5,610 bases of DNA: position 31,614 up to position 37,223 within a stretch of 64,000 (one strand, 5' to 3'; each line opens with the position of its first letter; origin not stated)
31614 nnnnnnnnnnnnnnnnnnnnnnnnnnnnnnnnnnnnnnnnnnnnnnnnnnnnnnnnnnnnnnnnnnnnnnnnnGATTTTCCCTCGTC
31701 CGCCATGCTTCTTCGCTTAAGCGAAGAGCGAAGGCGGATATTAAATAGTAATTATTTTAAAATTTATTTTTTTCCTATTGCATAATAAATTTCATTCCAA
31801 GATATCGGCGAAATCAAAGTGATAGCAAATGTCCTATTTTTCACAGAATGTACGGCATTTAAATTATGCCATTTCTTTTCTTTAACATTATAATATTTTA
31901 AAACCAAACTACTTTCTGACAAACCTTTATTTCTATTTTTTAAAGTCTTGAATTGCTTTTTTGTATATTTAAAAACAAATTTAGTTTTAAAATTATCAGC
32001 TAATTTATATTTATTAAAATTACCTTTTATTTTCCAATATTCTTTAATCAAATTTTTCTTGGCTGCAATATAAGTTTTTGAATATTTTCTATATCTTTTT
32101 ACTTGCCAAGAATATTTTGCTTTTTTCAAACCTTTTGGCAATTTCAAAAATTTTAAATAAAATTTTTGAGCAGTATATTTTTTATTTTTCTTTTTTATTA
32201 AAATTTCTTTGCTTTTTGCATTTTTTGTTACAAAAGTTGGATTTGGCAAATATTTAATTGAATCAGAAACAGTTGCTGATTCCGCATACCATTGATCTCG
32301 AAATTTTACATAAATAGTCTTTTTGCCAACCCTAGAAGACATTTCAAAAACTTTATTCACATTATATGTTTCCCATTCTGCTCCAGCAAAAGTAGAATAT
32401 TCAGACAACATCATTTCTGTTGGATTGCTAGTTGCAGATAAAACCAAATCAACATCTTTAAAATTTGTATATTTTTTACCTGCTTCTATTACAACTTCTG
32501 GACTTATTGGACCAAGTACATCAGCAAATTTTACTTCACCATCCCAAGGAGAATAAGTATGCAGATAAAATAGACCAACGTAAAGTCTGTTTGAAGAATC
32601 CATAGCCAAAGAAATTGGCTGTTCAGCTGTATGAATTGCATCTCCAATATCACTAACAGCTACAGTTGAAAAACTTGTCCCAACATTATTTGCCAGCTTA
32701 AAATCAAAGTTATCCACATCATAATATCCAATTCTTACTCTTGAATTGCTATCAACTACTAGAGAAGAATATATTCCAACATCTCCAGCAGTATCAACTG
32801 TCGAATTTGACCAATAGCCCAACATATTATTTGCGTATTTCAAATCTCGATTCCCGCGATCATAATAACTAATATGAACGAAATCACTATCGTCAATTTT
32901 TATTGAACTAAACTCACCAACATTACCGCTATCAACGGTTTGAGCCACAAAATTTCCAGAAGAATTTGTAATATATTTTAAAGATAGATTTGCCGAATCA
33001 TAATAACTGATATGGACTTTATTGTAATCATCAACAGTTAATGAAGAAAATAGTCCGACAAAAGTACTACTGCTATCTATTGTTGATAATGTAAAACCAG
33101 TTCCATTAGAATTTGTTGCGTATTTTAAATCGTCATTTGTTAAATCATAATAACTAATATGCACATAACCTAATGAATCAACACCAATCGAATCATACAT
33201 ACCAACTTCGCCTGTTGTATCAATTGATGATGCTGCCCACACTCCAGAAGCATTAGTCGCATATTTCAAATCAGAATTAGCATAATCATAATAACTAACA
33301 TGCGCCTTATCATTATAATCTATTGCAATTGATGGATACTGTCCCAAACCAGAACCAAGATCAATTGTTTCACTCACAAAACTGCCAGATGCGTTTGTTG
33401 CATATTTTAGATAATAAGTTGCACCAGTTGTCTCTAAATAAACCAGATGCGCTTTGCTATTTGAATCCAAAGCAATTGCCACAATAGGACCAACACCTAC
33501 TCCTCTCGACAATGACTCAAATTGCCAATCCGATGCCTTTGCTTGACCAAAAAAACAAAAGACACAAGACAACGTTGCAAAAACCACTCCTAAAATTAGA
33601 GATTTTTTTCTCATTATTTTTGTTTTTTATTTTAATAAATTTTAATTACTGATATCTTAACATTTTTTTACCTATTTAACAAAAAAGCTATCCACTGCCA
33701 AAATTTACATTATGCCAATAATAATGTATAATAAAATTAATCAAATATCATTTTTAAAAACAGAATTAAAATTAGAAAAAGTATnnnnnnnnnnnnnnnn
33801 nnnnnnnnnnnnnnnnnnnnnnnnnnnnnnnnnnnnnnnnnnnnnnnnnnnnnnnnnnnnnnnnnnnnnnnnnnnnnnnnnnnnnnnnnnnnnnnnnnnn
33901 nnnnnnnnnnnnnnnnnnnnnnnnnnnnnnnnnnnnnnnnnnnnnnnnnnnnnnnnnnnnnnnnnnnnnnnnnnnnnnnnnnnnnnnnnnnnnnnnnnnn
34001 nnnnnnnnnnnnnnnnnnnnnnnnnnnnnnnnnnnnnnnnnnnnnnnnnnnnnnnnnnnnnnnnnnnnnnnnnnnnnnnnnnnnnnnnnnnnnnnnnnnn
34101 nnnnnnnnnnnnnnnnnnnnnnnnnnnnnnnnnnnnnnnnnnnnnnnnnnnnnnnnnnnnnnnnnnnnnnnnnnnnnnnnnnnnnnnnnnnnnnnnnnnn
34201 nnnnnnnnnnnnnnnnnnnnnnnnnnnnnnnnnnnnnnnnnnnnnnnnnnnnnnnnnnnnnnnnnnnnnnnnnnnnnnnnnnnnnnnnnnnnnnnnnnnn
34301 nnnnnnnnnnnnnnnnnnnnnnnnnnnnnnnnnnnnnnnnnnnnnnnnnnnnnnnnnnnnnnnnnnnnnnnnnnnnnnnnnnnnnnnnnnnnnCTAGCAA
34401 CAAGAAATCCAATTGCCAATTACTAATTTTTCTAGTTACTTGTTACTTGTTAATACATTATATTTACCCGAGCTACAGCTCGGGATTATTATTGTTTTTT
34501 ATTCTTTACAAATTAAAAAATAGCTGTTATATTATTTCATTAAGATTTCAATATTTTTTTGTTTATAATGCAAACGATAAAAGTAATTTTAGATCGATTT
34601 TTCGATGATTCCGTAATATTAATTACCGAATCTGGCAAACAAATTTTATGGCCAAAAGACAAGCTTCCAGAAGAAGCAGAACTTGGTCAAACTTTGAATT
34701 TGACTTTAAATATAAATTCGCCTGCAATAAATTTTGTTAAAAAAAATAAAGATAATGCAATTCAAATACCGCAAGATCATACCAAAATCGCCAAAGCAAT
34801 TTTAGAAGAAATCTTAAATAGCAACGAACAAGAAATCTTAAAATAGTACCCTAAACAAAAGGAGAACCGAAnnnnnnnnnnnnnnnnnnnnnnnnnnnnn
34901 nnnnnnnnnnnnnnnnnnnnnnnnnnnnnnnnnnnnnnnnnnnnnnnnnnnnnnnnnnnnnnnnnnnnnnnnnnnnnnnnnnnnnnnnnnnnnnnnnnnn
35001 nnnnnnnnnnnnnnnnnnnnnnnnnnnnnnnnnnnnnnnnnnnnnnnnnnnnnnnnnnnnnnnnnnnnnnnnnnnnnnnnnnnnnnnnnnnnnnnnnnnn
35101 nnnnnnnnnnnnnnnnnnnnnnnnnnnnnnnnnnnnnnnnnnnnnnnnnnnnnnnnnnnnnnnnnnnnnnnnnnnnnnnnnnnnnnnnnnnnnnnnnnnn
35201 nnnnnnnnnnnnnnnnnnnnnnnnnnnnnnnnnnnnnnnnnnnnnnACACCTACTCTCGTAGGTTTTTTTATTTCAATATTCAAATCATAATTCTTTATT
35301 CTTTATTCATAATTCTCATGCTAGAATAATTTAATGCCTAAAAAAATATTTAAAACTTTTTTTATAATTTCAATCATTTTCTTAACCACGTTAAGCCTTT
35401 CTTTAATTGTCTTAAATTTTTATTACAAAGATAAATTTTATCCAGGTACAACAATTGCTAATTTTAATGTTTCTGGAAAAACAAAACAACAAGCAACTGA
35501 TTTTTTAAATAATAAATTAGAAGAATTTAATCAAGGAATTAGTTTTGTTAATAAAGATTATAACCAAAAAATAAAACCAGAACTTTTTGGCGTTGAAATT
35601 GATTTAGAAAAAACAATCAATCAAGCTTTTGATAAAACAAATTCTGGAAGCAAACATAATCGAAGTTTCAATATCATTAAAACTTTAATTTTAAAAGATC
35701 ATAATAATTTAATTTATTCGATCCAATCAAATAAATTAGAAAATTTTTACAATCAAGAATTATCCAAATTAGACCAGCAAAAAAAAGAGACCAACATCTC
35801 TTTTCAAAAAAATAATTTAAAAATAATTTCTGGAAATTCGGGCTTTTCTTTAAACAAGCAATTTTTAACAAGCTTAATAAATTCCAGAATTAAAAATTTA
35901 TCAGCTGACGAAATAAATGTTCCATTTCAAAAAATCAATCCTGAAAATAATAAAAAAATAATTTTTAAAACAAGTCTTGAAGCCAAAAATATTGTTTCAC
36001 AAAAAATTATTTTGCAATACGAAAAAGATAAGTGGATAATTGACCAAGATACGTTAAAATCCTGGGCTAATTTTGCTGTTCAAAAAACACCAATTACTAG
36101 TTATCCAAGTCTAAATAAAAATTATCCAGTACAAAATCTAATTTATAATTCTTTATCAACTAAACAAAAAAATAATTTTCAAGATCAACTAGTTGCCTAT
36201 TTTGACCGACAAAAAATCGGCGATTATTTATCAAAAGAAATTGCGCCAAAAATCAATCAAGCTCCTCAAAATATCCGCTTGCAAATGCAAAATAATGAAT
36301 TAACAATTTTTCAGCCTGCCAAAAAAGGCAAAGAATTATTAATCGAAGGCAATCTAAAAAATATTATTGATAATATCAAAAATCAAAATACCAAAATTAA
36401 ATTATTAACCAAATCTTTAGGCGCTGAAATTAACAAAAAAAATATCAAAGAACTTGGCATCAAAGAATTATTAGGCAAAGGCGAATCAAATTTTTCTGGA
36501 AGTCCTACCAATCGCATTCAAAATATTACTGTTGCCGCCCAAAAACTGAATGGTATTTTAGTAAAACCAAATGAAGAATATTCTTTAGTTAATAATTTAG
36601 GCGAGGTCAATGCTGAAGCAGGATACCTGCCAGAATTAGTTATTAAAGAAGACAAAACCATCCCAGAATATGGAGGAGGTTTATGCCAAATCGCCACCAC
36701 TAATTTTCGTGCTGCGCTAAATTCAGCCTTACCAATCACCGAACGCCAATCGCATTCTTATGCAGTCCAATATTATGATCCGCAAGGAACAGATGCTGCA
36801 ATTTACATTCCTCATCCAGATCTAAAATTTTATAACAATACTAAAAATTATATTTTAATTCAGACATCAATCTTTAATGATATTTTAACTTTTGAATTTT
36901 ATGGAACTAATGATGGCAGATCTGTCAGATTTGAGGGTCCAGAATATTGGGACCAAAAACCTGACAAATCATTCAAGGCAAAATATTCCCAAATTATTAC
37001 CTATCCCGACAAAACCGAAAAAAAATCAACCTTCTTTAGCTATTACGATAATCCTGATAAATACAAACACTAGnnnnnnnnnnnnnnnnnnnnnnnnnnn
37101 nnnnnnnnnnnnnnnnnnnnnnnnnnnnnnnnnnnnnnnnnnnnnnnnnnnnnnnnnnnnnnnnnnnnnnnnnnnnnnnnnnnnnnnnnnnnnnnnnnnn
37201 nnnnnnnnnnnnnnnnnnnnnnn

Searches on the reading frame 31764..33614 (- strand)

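Call 5: search_protein_families(library=pfam, proteins=[window:31764-33614:-], max_evalue=1)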
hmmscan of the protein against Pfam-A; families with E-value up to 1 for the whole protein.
window:31764-33614:- (616 aa): 1 family
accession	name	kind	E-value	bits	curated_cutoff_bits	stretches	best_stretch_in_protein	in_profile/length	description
PF23442.1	DUF7125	-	0.15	11.6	29.1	1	34-96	14-76/207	Family of unknown function (DUF7125)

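Call 6: search_protein_families(library=ncbifam, proteins=[window:31764-33614:-], max_evalue=1)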
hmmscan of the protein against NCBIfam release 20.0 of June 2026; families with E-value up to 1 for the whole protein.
window:31764-33614:- (616 aa): 0 families

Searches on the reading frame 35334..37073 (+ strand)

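Call 18: search_protein_families(library=pfam, proteins=[window:35334-37073:+], max_evalue=0.001)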
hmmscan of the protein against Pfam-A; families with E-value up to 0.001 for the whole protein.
window:35334-37073:+ (579 aa): 2 families
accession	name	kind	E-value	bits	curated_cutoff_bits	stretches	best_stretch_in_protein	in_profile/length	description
PF04294.18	VanW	-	4.4e-39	133.4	27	1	393-523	1-130/130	VanW like protein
PF12229.13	PG_binding_4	-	2.2e-16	60.5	22.1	2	80-189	3-111/117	Putative peptidoglycan binding domain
